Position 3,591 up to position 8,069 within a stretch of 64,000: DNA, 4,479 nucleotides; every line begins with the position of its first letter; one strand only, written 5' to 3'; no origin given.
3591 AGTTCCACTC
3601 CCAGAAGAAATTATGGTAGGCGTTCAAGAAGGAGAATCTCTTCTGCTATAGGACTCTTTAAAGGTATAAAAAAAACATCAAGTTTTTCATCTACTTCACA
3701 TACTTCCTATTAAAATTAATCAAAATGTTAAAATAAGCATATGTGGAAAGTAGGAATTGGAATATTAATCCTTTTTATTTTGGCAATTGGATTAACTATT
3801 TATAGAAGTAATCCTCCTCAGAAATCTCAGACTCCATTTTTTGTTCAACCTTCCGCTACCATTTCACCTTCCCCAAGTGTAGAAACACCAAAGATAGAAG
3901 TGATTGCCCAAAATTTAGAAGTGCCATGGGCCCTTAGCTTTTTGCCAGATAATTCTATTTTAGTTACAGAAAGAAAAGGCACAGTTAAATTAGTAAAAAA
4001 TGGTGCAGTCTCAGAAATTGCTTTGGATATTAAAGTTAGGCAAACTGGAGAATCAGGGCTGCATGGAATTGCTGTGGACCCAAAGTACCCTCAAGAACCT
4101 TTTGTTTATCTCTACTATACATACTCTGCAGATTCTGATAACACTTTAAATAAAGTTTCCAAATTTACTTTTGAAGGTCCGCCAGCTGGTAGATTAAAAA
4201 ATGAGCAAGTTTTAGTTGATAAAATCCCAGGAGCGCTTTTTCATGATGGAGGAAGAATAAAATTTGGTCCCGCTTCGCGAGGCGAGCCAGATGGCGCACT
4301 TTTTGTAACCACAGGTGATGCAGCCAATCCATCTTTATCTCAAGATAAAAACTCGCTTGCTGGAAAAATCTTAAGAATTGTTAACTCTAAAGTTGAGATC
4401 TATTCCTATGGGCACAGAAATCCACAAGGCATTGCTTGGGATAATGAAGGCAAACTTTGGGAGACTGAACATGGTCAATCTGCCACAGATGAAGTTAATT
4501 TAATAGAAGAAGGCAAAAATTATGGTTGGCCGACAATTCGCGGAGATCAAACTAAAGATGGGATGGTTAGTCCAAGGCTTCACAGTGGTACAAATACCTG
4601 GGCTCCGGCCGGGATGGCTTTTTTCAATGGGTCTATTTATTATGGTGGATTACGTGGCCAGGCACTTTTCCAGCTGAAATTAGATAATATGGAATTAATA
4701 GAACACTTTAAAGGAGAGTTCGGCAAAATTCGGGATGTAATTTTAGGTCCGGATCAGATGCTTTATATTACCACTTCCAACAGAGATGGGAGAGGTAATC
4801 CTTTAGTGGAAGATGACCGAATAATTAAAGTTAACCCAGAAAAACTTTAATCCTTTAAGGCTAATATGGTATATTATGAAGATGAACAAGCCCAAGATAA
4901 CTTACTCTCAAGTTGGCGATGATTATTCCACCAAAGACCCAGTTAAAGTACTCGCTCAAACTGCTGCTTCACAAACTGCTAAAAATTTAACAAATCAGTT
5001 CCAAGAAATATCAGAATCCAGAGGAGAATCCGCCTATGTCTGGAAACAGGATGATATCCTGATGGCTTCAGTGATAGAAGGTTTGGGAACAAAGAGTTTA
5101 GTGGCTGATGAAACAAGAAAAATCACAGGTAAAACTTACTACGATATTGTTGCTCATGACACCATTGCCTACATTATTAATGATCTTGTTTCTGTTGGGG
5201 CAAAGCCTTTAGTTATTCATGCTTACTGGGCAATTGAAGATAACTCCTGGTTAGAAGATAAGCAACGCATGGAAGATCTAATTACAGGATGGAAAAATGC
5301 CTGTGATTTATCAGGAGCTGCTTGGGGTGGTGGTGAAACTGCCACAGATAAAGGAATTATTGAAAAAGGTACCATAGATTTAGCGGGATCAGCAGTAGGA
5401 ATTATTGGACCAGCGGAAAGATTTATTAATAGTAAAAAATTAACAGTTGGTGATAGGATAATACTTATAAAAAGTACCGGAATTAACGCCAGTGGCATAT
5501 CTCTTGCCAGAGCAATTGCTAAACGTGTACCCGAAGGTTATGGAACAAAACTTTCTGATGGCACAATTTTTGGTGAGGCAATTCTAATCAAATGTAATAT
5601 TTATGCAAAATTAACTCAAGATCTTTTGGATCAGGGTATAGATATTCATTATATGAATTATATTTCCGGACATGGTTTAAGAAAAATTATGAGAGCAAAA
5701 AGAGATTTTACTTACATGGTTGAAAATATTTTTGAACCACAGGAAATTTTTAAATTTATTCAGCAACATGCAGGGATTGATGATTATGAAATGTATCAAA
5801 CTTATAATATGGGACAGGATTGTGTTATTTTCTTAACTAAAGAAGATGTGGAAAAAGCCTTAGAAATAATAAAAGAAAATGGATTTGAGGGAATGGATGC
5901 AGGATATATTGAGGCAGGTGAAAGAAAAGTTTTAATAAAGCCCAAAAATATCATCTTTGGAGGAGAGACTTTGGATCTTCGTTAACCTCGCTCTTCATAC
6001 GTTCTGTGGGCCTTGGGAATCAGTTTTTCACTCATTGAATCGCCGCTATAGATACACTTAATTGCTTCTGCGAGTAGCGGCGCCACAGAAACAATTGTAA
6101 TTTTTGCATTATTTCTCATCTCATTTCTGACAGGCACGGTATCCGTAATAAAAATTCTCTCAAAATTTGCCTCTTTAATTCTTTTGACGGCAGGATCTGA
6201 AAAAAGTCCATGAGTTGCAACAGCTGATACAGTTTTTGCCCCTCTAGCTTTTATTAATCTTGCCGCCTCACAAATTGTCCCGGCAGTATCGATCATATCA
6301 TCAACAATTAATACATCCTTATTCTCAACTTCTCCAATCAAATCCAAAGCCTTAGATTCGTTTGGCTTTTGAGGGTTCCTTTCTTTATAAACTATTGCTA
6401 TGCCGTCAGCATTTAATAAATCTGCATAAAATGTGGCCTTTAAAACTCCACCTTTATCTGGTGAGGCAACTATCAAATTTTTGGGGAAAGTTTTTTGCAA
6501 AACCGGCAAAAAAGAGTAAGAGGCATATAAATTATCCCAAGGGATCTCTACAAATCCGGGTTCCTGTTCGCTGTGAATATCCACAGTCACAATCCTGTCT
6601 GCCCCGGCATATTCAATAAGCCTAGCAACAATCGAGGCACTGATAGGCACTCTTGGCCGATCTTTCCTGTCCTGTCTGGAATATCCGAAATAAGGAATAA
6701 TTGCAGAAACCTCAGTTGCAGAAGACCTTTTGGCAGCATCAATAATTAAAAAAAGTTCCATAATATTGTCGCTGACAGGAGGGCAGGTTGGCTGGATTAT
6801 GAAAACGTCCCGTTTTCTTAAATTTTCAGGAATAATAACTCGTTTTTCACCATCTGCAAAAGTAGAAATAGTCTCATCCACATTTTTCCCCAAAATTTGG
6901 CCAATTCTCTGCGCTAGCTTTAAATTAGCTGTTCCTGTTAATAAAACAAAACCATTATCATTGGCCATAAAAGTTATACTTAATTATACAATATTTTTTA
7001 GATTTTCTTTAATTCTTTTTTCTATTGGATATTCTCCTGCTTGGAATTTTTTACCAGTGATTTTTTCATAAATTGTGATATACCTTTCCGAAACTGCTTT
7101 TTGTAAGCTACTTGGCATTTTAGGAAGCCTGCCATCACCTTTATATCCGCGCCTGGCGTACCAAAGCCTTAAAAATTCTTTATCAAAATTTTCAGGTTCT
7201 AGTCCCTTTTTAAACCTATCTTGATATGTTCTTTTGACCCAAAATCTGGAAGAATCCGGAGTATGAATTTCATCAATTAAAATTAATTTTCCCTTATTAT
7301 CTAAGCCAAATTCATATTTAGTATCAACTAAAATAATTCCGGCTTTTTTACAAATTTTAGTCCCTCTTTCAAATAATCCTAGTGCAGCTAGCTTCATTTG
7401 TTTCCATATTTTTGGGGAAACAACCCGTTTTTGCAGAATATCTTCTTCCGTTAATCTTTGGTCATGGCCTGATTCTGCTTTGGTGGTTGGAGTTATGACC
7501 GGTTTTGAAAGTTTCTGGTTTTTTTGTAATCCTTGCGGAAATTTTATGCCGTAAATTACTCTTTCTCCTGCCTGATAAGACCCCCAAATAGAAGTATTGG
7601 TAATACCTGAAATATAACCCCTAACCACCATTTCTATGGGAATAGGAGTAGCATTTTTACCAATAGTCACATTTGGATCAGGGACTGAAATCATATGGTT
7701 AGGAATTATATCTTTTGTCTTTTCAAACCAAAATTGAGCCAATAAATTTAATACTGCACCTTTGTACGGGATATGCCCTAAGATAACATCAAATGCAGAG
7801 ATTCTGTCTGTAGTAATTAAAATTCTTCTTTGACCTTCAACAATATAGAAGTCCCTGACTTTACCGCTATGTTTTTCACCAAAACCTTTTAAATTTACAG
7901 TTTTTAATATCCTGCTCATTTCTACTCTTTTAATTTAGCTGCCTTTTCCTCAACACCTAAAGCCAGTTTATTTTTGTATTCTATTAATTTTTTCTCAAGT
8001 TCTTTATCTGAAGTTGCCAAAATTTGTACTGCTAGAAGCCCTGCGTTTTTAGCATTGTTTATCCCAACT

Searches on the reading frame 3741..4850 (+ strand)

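Call 91: search_protein_families(library=pfam, proteins=[window:3741-4850:+], max_evalue=0.00001)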
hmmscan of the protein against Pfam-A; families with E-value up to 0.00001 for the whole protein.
window:3741-4850:+ (369 aa): 1 family
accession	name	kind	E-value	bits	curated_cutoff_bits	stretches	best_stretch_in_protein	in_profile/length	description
PF07995.17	GSDH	-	6.1e-72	243.1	25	1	59-351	1-329/332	Glucose / Sorbosone dehydrogenase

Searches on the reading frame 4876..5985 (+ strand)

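Call 91: search_protein_families(library=pfam, proteins=[window:4876-5985:+], max_evalue=0.00001)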
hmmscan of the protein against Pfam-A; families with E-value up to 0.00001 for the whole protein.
window:4876-5985:+ (369 aa): 2 families
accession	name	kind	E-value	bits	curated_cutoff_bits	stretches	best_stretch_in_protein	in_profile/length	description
PF00586.29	AIRS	-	4.5e-12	46.8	24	1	52-177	3-112/112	AIR synthase related protein, N-terminal domain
PF02769.27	AIRS_C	-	6.9e-10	39.7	23.1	1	191-353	2-153/156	AIR synthase related protein, C-terminal domain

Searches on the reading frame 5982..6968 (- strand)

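Call 91: search_protein_families(library=pfam, proteins=[window:5982-6968:-], max_evalue=0.00001)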
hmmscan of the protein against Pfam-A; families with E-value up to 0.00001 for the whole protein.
window:5982-6968:- (328 aa): 3 families
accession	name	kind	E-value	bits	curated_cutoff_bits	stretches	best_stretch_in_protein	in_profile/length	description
PF13793.12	Pribosyltran_N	-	1.2e-42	144.9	25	1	8-122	2-117/117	N-terminal domain of ribose phosphate pyrophosphokinase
PF14572.12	Pribosyl_synth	-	8.9e-26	91.4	27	1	202-314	69-181/184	Phosphoribosyl synthetase-associated domain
PF00156.33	Pribosyltran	-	9.5e-16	57.9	26.3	1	163-253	29-124/158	Phosphoribosyl transferase domain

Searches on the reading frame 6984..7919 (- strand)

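Call 91: search_protein_families(library=pfam, proteins=[window:6984-7919:-], max_evalue=0.00001)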
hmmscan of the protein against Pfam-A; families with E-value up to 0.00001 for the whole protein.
window:6984-7919:- (311 aa): 1 family
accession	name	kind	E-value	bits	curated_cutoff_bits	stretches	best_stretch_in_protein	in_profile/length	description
PF01259.24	SAICAR_synt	-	1.4e-68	231.6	20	1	17-258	3-225/233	SAICAR synthetase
